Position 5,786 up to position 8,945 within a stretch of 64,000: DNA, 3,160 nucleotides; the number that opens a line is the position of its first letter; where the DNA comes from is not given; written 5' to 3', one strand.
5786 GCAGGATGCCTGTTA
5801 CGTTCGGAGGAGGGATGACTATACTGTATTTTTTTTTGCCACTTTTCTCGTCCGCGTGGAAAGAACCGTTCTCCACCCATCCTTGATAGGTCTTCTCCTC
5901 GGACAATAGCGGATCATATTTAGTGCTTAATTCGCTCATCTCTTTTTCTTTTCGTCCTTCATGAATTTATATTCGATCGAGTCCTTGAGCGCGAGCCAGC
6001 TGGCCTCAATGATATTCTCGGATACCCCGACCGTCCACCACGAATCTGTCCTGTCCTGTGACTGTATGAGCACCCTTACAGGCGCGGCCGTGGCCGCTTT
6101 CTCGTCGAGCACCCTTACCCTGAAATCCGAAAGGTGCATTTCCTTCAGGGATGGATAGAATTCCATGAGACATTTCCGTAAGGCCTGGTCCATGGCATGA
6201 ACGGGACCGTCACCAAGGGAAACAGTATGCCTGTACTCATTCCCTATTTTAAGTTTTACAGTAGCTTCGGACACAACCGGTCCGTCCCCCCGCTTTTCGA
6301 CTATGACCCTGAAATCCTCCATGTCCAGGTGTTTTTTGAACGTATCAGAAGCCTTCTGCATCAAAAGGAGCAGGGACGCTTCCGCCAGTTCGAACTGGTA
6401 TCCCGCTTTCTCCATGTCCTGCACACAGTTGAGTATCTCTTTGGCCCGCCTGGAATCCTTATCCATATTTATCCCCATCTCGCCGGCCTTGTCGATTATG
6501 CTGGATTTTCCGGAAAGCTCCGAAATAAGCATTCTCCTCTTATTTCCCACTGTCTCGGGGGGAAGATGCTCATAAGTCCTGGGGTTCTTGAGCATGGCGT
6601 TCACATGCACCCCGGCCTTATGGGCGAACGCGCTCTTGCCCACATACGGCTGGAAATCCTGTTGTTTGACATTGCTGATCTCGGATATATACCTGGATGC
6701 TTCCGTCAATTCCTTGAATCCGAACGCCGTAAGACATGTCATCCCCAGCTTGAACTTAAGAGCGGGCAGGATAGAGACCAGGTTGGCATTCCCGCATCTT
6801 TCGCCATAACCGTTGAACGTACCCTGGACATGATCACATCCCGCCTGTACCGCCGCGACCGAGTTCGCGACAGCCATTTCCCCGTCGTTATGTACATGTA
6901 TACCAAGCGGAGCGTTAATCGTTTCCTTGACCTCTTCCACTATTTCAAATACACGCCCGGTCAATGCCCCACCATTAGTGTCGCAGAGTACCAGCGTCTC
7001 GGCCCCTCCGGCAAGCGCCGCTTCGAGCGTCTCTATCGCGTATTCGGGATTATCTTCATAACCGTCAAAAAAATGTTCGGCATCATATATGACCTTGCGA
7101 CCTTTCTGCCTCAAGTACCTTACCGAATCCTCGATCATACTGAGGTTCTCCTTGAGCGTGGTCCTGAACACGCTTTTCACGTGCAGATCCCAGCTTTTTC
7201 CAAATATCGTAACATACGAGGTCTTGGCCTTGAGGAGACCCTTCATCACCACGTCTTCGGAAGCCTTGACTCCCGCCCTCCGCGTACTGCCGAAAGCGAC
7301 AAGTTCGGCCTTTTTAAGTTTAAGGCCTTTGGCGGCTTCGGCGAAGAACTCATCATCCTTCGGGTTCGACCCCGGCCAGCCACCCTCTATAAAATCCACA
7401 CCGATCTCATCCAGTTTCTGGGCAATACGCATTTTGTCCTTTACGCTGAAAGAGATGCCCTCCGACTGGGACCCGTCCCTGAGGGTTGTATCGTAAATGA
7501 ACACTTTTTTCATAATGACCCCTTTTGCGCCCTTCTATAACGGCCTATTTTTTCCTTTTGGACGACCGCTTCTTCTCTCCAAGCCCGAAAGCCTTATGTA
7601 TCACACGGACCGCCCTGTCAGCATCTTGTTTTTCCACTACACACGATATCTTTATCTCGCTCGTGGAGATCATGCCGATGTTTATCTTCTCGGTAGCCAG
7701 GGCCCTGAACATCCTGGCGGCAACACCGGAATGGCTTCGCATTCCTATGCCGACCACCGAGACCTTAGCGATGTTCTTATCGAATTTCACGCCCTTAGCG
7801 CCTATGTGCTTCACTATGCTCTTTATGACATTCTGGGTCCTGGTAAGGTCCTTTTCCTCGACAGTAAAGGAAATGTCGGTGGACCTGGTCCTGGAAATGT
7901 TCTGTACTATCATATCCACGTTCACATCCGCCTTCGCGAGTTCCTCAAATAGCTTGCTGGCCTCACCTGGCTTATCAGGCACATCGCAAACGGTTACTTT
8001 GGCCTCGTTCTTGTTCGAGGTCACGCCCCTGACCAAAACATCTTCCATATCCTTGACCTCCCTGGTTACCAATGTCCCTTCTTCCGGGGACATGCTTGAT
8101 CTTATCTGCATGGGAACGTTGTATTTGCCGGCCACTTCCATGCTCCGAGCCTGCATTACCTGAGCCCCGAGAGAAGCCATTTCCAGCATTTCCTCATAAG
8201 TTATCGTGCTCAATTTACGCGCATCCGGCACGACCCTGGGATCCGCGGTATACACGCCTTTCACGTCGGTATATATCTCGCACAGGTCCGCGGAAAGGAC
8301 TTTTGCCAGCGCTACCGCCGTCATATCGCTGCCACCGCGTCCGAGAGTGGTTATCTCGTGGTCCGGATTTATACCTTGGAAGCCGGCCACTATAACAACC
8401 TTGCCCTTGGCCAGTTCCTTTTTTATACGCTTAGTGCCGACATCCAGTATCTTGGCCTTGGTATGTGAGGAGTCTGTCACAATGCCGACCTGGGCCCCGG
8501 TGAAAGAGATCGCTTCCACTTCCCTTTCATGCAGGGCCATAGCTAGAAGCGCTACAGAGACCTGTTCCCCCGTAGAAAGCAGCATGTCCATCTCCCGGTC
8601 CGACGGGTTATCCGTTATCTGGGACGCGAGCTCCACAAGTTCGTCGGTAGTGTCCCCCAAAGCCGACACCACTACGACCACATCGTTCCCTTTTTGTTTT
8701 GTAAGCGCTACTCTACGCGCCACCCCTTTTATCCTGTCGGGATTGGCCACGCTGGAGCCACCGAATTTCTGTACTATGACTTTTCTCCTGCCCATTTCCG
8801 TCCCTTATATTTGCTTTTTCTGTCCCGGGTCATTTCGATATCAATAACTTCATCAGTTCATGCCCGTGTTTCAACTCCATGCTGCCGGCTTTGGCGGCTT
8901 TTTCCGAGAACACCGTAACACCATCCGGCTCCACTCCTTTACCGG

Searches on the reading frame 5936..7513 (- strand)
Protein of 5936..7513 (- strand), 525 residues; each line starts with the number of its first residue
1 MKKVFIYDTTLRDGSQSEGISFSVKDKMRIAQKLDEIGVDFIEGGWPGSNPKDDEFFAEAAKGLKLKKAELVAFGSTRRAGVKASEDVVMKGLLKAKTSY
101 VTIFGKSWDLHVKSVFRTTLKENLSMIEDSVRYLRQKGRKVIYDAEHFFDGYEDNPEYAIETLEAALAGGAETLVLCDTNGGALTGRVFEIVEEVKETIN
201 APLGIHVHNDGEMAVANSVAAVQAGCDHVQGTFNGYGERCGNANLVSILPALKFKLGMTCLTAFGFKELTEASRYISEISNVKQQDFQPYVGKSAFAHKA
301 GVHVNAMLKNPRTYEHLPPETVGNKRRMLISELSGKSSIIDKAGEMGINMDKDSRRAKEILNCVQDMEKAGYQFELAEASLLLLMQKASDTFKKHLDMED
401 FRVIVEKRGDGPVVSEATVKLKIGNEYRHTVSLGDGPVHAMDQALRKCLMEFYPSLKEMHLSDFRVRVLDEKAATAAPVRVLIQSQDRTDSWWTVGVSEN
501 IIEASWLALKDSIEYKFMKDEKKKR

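Call 3: search_protein_families(library=ncbifam, proteins=[window:5936-7513:-], max_evalue=0.00001)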
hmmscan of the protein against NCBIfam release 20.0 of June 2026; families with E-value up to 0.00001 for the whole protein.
window:5936-7513:- (525 aa): 25 families
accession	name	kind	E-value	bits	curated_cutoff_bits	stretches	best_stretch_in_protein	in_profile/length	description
TIGR00977.1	citramal_synth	equivalog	9.6e-222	736.9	450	1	3-523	1-523/526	citramalate synthase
NF002085.0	PRK00915.1-2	subfamily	5.7e-89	299.1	517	1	1-517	11-500/504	2-isopropylmalate synthase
NF002086.0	PRK00915.1-3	equivalog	1.1e-81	274.9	532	1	2-522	5-507/516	2-isopropylmalate synthase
TIGR02090.1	LEU1_arch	subfamily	6.4e-78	262.4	484.75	1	4-373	1-353/363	isopropylmalate/citramalate/homocitrate synthases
TIGR00973.1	leuA_bact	equivalog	7e-78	262.3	598.7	1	3-513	1-493/494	2-isopropylmalate synthase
NF002088.0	PRK00915.1-5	equivalog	6.3e-72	242.7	697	1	1-514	1-496/514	2-isopropylmalate synthase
NF002084.0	PRK00915.1-1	equivalog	5.2e-70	236.5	748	1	2-514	3-497/523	2-isopropylmalate synthase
NF002087.0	PRK00915.1-4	equivalog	1.5e-69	234.9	729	1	2-511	5-497/516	2-isopropylmalate synthase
TIGR02146.1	LysS_fung_arch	equivalog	7.2e-67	226.1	413.55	1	6-353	1-333/344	homocitrate synthase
NF041069.1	IPMS_Sufob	equivalog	8.6e-66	222.7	600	1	5-378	2-360/371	isopropylmalate synthase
TIGR02660.1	nifV_homocitr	equivalog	3.9e-62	210.7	462.9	1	3-368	1-349/365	homocitrate synthase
NF042434.1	IPMS_Lepto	equivalog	2e-43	148.8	500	1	2-354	4-358/374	2-isopropylmalate synthase LeuA2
NF042433.1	CitmalDyn_Leptosp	equivalog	1.6e-39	135.9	950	1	3-484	7-473/514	(R)-citramalate synthase CimA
NF002991.1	PRK03739.1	subfamily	2e-24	86.2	455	1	200-510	234-545/550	2-isopropylmalate synthase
NF006049.0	PRK08195.1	subfamily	1.4e-22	80.2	229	1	167-259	158-251/344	4-hyroxy-2-oxovalerate/4-hydroxy-2-oxopentanoic acid aldolase,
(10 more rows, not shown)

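Call 4: search_protein_families(library=pfam, proteins=[window:5936-7513:-], max_evalue=0.00001)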
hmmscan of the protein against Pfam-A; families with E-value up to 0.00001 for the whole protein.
window:5936-7513:- (525 aa): 3 families
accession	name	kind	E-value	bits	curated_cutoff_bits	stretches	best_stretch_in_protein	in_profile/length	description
PF00682.25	HMGL-like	-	8.9e-51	173.2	29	1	4-275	2-259/260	HMGL-like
PF08502.15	LeuA_dimer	-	5.2e-25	88.3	24.9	1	375-515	1-129/131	LeuA allosteric (dimerisation) domain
PF22617.1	HCS_D2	-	6.4e-20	71.8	27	1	291-365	2-75/82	Homocitrate synthase post-HMGL domain-like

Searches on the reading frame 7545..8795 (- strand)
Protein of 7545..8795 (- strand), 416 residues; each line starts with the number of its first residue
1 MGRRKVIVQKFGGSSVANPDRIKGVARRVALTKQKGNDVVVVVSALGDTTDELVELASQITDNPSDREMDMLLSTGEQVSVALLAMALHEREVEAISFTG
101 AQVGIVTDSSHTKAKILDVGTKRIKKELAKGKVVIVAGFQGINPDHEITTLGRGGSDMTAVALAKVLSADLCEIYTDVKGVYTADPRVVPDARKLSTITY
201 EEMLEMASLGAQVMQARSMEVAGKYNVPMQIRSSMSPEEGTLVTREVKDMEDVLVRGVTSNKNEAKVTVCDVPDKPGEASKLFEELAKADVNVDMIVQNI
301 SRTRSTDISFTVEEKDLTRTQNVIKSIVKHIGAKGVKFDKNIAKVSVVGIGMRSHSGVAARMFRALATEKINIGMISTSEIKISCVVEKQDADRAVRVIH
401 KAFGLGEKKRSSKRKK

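Call 3: search_protein_families(library=ncbifam, proteins=[window:7545-8795:-], max_evalue=0.00001)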
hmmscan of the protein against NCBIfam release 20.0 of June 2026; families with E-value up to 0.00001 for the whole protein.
window:7545-8795:- (416 aa): 27 families (the best 25 are shown)
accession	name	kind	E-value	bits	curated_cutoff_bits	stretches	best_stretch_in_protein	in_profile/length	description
NF005155.0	PRK06635.1-4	equivalog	4.1e-180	599.1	346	1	5-408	2-406/407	aspartate kinase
NF005656.0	PRK07431.1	equivalog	7.8e-175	582.8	657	1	5-413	2-419/587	aspartate kinase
NF005153.0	PRK06635.1-1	equivalog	1.7e-166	554.4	585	1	6-409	3-411/421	aspartate kinase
NF005154.0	PRK06635.1-2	equivalog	2.4e-162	540.9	376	1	4-406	2-405/407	aspartate kinase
NF005156.0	PRK06635.1-5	equivalog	5.7e-151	502.9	594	1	6-409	3-406/411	aspartate kinase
TIGR00657.1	asp_kinases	subfamily_domain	6.5e-142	473.7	208.7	1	5-404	2-441/442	aspartate kinase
TIGR00656.1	asp_kin_monofn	equivalog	1.8e-134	448.8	402.25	1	5-403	2-404/407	aspartate kinase, monofunctional class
NF005161.0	PRK06635.2-5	equivalog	8.9e-120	400.2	586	1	5-404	4-401/402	aspartate kinase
NF006068.0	PRK08210.1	equivalog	8e-110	367.7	474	1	5-406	2-403/405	aspartate kinase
NF006459.0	PRK08841.1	equivalog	4.6e-101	338.7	535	1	4-412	3-387/395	aspartate kinase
NF004938.0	PRK06291.1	equivalog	1.1e-99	334.3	528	2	66-408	119-466/468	aspartate kinase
NF005157.0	PRK06635.2-1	equivalog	5.6e-90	302.1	832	1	8-404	6-400/401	aspartate kinase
NF005158.0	PRK06635.2-2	equivalog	5e-87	292.4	717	1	6-400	3-395/401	aspartate kinase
NF006959.0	PRK09436.1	equivalog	1.1e-81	275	726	2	65-403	115-459/819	bifunctional aspartate kinase/homoserine dehydrogenase I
NF006570.0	PRK09084.1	equivalog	1.5e-69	235.3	455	2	63-403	106-448/452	lysine-sensitive aspartokinase 3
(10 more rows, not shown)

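Call 4: search_protein_families(library=pfam, proteins=[window:7545-8795:-], max_evalue=0.00001)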
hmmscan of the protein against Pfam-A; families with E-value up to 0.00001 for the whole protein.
window:7545-8795:- (416 aa): 4 families
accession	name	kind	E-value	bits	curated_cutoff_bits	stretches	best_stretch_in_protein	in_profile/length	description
PF00696.33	AA_kinase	-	4e-55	187.5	24.9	1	5-233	1-234/234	Amino acid kinase family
PF22468.2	ACT_9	-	6.1e-40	135.2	27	2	345-403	1-61/61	ACT domain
PF13840.12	ACT_7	-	2.9e-20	72.3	27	1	339-401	3-65/65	ACT domain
PF01842.31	ACT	-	1.1e-16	60.7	27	1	269-327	4-61/66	ACT domain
